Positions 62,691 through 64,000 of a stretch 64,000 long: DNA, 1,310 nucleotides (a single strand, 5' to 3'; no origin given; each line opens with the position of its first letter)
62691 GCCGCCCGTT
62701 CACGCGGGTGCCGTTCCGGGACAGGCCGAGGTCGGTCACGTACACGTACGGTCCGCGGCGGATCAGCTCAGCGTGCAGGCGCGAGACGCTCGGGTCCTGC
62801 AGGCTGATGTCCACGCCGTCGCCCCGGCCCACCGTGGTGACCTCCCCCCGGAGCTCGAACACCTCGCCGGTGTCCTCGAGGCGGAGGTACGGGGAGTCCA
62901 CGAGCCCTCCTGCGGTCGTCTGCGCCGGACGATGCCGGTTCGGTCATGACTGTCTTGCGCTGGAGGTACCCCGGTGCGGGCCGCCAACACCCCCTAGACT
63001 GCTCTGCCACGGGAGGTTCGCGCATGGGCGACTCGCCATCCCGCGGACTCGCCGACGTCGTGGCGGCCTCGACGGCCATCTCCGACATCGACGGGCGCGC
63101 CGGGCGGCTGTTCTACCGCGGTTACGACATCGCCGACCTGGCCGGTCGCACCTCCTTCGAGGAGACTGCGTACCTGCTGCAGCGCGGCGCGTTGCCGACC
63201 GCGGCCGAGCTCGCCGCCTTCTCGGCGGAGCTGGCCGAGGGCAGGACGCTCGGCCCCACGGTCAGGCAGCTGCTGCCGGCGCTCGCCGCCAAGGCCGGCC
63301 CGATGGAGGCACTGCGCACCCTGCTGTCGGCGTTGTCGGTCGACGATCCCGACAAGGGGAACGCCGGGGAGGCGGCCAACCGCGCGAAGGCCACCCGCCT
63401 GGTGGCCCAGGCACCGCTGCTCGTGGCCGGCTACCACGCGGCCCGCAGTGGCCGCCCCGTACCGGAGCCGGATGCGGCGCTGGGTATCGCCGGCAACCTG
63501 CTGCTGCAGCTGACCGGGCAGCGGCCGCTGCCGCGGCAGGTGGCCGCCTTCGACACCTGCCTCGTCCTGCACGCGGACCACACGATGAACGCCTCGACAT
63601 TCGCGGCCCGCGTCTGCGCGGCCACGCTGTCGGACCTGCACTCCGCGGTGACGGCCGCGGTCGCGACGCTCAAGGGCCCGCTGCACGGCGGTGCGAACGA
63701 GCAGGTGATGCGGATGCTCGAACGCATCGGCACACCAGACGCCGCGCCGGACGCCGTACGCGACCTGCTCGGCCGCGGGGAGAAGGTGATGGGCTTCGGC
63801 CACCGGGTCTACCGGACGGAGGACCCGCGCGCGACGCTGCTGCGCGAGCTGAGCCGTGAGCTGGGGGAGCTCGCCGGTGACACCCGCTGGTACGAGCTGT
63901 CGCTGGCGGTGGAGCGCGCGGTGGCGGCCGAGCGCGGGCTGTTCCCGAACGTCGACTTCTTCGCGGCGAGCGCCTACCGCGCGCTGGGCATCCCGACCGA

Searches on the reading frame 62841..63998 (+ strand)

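Call 76: search_protein_families(library=pfam, max_evalue=0.000001, proteins=[window:62841-63998:+])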
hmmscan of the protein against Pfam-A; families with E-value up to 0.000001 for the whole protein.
window:62841-63998:+ (386 aa): 1 family
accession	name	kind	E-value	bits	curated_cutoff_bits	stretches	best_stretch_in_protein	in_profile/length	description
PF00285.26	Citrate_synt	-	8.5e-109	364.3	27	1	69-386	1-325/357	Citrate synthase, C-terminal domain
